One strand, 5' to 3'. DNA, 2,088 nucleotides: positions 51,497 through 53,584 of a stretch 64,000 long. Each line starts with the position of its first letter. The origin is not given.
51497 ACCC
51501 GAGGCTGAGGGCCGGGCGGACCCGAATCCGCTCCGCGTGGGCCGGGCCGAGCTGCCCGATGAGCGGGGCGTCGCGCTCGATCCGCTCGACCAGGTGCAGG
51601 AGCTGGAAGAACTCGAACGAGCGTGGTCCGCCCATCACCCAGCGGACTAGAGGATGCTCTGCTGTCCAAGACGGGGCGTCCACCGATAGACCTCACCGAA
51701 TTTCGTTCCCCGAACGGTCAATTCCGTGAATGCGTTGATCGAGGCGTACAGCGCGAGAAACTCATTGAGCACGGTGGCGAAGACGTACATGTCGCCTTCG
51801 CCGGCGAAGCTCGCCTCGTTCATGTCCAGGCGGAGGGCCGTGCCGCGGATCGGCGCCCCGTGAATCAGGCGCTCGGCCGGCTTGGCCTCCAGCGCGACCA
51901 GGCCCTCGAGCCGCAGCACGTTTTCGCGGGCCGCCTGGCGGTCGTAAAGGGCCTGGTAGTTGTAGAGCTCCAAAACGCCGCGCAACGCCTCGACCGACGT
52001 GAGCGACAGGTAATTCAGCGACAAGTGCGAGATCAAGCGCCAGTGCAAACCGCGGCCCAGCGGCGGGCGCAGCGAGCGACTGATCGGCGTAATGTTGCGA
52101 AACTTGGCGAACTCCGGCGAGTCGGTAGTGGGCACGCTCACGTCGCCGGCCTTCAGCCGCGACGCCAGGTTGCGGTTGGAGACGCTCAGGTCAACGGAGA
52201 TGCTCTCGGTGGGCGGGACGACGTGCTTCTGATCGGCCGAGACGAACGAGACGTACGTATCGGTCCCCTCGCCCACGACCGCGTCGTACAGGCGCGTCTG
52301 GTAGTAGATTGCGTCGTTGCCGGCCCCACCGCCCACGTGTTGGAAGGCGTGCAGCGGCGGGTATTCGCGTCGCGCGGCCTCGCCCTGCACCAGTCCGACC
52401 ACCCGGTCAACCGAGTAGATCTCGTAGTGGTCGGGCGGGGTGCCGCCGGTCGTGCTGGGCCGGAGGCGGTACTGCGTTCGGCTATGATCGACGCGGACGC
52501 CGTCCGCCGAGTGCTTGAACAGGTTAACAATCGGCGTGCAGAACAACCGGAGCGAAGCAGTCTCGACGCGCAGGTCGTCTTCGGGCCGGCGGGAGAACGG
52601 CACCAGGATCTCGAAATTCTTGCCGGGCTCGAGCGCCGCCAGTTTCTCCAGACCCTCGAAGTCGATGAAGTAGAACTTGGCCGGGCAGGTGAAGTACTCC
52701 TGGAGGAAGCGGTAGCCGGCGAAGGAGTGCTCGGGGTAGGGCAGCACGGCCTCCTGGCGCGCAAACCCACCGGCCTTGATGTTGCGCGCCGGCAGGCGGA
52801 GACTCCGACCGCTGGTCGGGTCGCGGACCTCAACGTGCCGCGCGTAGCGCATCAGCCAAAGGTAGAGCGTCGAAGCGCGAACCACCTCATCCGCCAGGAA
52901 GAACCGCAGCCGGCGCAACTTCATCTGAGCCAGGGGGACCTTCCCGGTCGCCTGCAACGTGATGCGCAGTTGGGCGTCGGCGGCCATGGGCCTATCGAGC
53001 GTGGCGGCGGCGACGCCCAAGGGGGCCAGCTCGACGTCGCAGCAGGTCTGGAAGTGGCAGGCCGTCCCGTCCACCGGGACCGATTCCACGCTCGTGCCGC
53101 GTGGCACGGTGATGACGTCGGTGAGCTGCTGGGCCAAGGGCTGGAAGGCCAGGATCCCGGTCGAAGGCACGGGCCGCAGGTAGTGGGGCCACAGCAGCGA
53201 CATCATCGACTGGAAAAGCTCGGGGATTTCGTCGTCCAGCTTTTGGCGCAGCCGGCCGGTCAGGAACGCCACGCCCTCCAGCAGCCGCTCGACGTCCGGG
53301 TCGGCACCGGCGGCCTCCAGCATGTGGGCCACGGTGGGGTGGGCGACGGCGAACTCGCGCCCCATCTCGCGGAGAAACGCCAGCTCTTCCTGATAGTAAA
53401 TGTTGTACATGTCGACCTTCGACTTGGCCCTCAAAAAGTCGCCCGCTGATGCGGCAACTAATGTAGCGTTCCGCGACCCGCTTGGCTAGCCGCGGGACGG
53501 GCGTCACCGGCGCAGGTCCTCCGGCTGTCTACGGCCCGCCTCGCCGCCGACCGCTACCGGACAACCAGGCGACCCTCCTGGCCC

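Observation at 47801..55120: Partial type VI secretion cluster (tssE-tssF-tssG-tssH only) next to a defence-like island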

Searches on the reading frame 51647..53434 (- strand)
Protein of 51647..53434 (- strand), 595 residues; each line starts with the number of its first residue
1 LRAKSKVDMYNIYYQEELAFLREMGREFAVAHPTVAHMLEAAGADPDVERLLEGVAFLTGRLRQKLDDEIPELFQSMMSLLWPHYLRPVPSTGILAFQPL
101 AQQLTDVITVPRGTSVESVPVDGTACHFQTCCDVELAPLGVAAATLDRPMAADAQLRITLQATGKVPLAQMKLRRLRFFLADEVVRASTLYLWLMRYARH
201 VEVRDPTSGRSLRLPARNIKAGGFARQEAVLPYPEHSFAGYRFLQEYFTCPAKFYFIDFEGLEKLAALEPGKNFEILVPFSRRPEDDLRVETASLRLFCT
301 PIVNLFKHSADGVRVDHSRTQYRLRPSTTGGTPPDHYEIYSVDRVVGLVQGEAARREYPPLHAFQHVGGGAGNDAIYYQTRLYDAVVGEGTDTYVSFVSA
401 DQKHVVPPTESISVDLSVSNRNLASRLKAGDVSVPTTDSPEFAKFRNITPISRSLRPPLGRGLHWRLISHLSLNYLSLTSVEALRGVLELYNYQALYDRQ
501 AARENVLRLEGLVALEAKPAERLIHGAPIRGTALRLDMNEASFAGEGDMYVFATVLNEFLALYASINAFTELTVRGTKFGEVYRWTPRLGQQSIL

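Call 3: search_protein_families(library=pfam, proteins=[window:51647-53434:-], max_evalue=0.01)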
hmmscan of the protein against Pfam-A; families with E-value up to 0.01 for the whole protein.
window:51647-53434:- (595 aa): 1 family
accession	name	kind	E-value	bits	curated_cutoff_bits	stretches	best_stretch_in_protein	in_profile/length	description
PF05947.17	T6SS_TssF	-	1.5e-174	582.4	25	1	13-592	8-608/608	Type VI secretion system, TssF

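Call 8: find_encoding_contigs(protein=window:51647-53434:-, flank=10000, max_places=6)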
Protein window:51647-53434:- (595 aa): no gene with exactly this product is on record in the collection.

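Call 12: find_encoding_contigs(protein=window:51647-53410:-, flank=10000, max_places=6)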
Protein window:51647-53410:- (587 aa): 4 contigs read that carry it; 3 places shown.
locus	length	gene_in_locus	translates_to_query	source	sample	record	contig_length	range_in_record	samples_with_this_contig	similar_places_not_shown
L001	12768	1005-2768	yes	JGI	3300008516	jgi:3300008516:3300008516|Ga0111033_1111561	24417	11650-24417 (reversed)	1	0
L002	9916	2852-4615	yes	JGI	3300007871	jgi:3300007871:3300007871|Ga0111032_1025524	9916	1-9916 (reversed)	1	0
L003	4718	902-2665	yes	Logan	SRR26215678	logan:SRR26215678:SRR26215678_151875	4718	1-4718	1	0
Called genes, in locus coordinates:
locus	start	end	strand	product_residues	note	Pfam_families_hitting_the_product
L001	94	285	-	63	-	-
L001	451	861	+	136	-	PF04965:GPW_gp25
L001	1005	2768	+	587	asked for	PF05947:T6SS_TssF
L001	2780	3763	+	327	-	PF06996:T6SS_TssG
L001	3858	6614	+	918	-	PF02861:Clp_N, PF00158:Sigma54_activat (faint), PF13191:AAA_16 (weak), PF00004:AAA, PF17871:AAA_lid_9, PF07724:AAA_2, PF07728:AAA_5, PF10431:ClpB_D2-small, +2 more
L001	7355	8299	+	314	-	PF09509:Hypoth_Ymh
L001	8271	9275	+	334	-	-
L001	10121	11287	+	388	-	PF13784:Fic_N, PF02661:Fic, PF11972:HTH_13 (weak)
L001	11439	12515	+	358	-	-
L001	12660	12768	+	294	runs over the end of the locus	PF00763:THF_DHG_CYH, PF02882:THF_DHG_CYH_C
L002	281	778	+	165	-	PF01740:STAS (weak)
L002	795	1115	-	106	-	PF06127:Mpo1-like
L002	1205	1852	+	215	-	PF26154:DUF8042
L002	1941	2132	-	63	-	-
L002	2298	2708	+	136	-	PF04965:GPW_gp25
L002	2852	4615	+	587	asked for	PF05947:T6SS_TssF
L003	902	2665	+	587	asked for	PF05947:T6SS_TssF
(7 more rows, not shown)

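Call 16: find_related_loci(query=window:51647-53410:-, collection=genome_contigs, flank=10000)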
Query window:51647-53410:- (587 aa) in genome_contigs; peptide patterns used: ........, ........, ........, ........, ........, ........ (x = any residue, [..] = any of these).
87 stretches matched a pattern; 47 encode a relative of the query (tblastn E <= 1e-3); 47 distinct loci.
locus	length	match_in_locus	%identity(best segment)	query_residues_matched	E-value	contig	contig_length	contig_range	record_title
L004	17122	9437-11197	98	1-587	0e+0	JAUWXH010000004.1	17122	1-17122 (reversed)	MAG: Planctomycetota bacterium isolate CSMAG_2679 CSMAG_2679_k141_517681_length_17122_cov_6.0000, whole genome shotgun s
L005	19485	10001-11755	80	1-587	0e+0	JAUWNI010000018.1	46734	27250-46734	MAG: Phycisphaerae bacterium isolate CSMAG_2420 CSMAG_2420_k141_447552_length_46734_cov_18.3287, whole genome shotgun se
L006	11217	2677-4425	77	1-587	0e+0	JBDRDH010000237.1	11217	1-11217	MAG: Planctomycetota bacterium isolate MEGAHIT-group-1.24 k141_12353462, whole genome shotgun sequence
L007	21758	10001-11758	76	1-587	0e+0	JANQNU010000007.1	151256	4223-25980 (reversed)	MAG: Phycisphaerae bacterium isolate IP29b_bin.106 k99_996732, whole genome shotgun sequence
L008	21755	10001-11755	76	1-587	0e+0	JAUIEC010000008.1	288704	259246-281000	MAG: Phycisphaerae bacterium isolate 8_bin.18 NODE_85_length_288704_cov_1.670182, whole genome shotgun sequence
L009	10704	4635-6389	75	1-587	0e+0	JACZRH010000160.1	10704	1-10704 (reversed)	MAG: Planctomycetota bacterium isolate B100T1B8 B100T1B8_NODE12234, whole genome shotgun sequence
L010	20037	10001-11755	75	1-587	0e+0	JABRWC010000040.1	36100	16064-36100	MAG: Phycisphaerae bacterium isolate MAG-10 c_000000000270, whole genome shotgun sequence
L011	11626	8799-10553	78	1-587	0e+0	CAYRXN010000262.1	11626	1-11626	MAG TPA_asm: uncultured Planctomycetales bacterium isolate binchicken_co219_411 genome assembly, contig: k141_603032, wh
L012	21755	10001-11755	74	1-587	0e+0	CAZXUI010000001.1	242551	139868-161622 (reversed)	MAG TPA_asm: uncultured Planctomycetales bacterium isolate SRP193661_co1_35 genome assembly, contig: NODE_32_length_2425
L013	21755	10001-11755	74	1-587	0e+0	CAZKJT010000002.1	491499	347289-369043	MAG TPA_asm: uncultured Planctomycetales bacterium isolate binchicken_co179_117 genome assembly, contig: NODE_50_length_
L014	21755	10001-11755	76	1-587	0e+0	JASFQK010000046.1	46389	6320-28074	MAG: Phycisphaerae bacterium isolate D0819S20remetaG_Bin_321 D0819S20remetaG_FD_scaffold_96_c1, whole genome shotgun seq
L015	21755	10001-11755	73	1-587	0e+0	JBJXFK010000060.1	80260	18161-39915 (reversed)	MAG: Phycisphaerae bacterium isolate F1F2.bin.474 k127_4208897, whole genome shotgun sequence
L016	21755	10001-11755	74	1-587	0e+0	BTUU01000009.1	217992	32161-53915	MAG: Planctomycetota bacterium AMX-MBFR-47 DNA, sequence09, whole genome shotgun sequence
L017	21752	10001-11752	74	1-587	0e+0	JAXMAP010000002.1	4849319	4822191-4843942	MAG: Phycisphaerae bacterium isolate STL-PLA13 C1.27.fa-2, whole genome shotgun sequence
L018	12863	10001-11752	73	1-587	0e+0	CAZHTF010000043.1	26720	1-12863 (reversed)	MAG TPA_asm: uncultured Planctomycetales bacterium isolate binchicken_co58_172 genome assembly, contig: NODE_1427_length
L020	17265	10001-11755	73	1-587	0e+0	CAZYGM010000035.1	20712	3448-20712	MAG TPA_asm: uncultured Planctomycetales bacterium isolate binchicken_co43_202 genome assembly, contig: NODE_4518_length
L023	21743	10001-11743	51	1-587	0e+0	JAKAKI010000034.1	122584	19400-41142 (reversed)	MAG: bacterium isolate WY4.bin59 NODE_148_length_122584_cov_7.053488, whole genome shotgun sequence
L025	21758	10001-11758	50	2-587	0e+0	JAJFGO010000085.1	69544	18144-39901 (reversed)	MAG: Kiloniellaceae bacterium isolate OFTM296 OFTM296_84, whole genome shotgun sequence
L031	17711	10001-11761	44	2-587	9e-171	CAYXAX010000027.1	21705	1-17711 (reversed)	MAG TPA_asm: uncultured Gammaproteobacteria bacterium isolate SRP214966_co3_20 genome assembly, contig: NODE_3124_length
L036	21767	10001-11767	43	1-587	7e-167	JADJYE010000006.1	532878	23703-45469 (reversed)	MAG: Polyangiaceae bacterium isolate Lyne_18-Q3-R50-59_BAT3C.601 tig00005179-10-5321780, whole genome shotgun sequence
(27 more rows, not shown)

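Call 23: search_protein_families(library=pfam, proteins=[L023:6661-7155:+, L023:7190-8671:+, L023:8798-9433:+, L023:502-3897:+, L025:3-1178:+, L023:4979-6559:+, L023:15746-17917:+, L036:5268-6608:+, L031:1620-2951:-, L023:3934-4962:+], max_evalue=0.0001)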
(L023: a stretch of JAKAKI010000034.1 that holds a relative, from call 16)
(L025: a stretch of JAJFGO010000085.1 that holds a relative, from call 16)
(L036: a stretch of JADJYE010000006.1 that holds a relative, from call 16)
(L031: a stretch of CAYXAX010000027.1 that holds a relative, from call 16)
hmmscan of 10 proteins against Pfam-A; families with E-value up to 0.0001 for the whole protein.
L023:6661-7155:+ (164 aa): 1 family
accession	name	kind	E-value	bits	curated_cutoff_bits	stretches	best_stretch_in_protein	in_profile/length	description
PF05591.17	T6SS_VipA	-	2.6e-52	177.2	24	1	6-156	2-154/155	Type VI secretion system, VipA, VC_A0107 or Hcp2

L023:7190-8671:+ (493 aa): 2 families
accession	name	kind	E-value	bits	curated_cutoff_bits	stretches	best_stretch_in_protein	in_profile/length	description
PF05943.17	VipB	-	2.8e-131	437.5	27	1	67-366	1-301/301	EvpB/VC_A0108, tail sheath N-terminal domain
PF18945.5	VipB_2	-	1.1e-46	158.1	27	1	379-490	1-112/112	EvpB/VC_A0108, tail sheath gpW/gp25-like domain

L023:8798-9433:+ (211 aa): 1 family
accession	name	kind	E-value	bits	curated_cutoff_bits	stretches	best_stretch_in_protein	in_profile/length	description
PF05638.18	T6SS_HCP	-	4.9e-39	134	23.5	1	55-195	1-129/129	Type VI secretion system effector, Hcp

L023:502-3897:+ (1131 aa): 4 families
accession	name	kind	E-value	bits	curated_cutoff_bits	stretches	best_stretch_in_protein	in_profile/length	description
PF14331.11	IcmF-related_N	-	4e-85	285.7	25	1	196-454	2-258/259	IcmF-related N-terminal domain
PF06761.17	IcmF-related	-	6.3e-28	98.5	27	1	501-802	3-306/308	Intracellular multiplication and human macrophage-killing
PF06744.18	IcmF_C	-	2.3e-06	28.2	26.7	1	1020-1095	16-89/106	Type VI secretion protein IcmF C2-like domain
PF04932.20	Wzy_C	-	5.1e-05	23.5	31.7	0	3-95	7-93/149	O-Antigen ligase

L025:3-1178:+ (391 aa): 2 families
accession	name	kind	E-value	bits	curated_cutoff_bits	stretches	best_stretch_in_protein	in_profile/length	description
PF09850.14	DotU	-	9e-70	234.9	27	1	2-201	4-204/205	Type VI secretion system protein DotU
PF00691.25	OmpA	-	9.9e-14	51.9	27.2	1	284-382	1-98/98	OmpA family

L023:4979-6559:+ (526 aa): 2 families
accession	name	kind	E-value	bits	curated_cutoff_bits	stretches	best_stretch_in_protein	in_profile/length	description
PF16989.10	T6SS_VasJ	-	4.7e-67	226.6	26.2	1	223-481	5-253/255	Type VI secretion, EvfE, EvfF, ImpA, BimE, VC_A0119, VasJ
PF06812.17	ImpA_N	-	5.7e-24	84.9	26.9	1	13-124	2-118/119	ImpA, N-terminal, type VI secretion system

L023:15746-17917:+ (723 aa): 4 families
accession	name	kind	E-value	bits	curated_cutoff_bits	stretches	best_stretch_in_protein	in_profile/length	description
PF05954.17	Phage_GPD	-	1e-95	320.9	30.1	1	30-329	1-303/305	Phage tail baseplate hub (GPD)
PF22178.3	Gp5_trimer_C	-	2.8e-27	95.5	30.9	1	469-575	1-106/112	Bacteriophage T4 gp5 C-terminal trimerisation domain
PF04717.18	Phage_base_V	-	1.7e-16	60.7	23.8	1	385-452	12-75/75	Type VI secretion system/phage-baseplate injector OB domain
PF20093.5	DUF6484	-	9.4e-05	23.5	27.6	0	428-451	38-61/61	Domain of unknown function (DUF6484)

L036:5268-6608:+ (446 aa): 3 families
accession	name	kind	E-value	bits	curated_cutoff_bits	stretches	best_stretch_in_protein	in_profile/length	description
PF20232.3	T6SS_FHA_C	-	4.9e-19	69.2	23.7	1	318-412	84-179/180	C-terminal domain of Type VI secretion system FHA protein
PF00498.31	FHA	-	1.2e-12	48.6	20.7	1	33-90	1-57/67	FHA domain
PF16697.10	Yop-YscD_cpl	-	3.5e-06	27.6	33.2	1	22-107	8-91/94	Inner membrane component of T3SS, cytoplasmic domain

L031:1620-2951:- (443 aa): 1 family
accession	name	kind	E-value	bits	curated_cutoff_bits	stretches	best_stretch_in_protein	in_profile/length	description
PF05936.17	T6SS_VasE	-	2.9e-166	553.9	23.4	1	19-441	1-429/429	Bacterial Type VI secretion, VC_A0110, EvfL, ImpJ, VasE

L023:3934-4962:+ (342 aa): 1 family
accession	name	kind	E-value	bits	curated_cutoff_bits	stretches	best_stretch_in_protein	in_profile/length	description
PF09867.14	TagF_N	-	4.9e-25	88.5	27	1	25-115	1-92/135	TagF N-terminal domain, Type VI secretion system-associated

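Call 31: find_homologous_proteins(query=L023:7190-8671:+, max_evalue=1e-50)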
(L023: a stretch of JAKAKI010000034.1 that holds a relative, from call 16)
Query L023:7190-8671:+ (493 aa): 7984 proteins with E <= 1e-50 among 8000 candidates; the best 120 are listed.
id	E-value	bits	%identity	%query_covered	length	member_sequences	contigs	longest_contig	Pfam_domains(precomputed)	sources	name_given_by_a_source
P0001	0.0e+0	1060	92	100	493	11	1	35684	PF18945.6,PF05943.18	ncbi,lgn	-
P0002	0.0e+0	1054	92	100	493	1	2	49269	PF18945.6,PF05943.18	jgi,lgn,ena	-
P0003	0.0e+0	1047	91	100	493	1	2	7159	PF18945.6,PF05943.18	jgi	jgi:type VI secretion system protein ImpC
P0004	0.0e+0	1037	91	100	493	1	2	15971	PF18945.6,PF05943.18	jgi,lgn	jgi:type VI secretion system protein ImpC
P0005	0.0e+0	1033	89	100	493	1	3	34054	PF18945.6,PF05943.18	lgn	-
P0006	0.0e+0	1009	86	100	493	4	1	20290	PF18945.6,PF05943.18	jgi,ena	-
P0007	1.7e-295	998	86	100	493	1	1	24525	PF18945.6,PF05943.18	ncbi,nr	ncbi:MAG: type VI secretion system contractile sheath large subunit [candidate division Zixibacteria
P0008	1.7e-295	998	86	100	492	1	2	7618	PF18945.6,PF05943.18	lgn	-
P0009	6.5e-295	997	85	100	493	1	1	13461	PF18945.6,PF05943.18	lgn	-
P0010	2.3e-294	995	86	100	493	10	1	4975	PF18945.6,PF05943.18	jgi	jgi:type VI secretion system protein ImpC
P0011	5.3e-294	994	85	100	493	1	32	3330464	PF18945.6,PF05943.18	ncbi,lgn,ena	-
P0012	6.9e-294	993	85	100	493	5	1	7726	PF18945.6,PF05943.18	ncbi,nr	ncbi:MAG: type VI secretion system contractile sheath large subunit [candidate division Zixibacteria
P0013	7.1e-294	993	85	100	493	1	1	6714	PF18945.6,PF05943.18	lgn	-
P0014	8.5e-294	993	85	100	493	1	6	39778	PF18945.6,PF05943.18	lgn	-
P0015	2.9e-293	991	86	100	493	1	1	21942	PF18945.6,PF05943.18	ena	-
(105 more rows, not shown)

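Call 44: search_protein_families(library=ncbifam, proteins=[window:51647-53410:-], max_evalue=0.001)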
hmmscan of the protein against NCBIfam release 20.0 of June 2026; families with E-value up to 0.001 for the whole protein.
window:51647-53410:- (587 aa): 1 family
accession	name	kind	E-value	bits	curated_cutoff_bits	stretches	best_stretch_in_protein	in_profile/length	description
TIGR03359.1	VI_chp_6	equivalog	2.9e-195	650.6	260.3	1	5-586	4-599/600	type VI secretion system baseplate subunit TssF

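Call 49: search_protein_families(library=pfam, proteins=[L005:7029-9101:+], max_evalue=0.01)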
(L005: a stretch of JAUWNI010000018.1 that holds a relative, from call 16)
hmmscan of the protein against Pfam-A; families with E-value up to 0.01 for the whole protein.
L005:7029-9101:+ (690 aa): 2 families
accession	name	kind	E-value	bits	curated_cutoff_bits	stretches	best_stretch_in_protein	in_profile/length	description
PF13598.12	DUF4139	-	7.8e-08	32.7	31.8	1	216-523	2-152/205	Domain of unknown function (DUF4139)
PF13851.11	GAS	-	0.0037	17.1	32.3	1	594-669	22-97/200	Growth-arrest specific micro-tubule binding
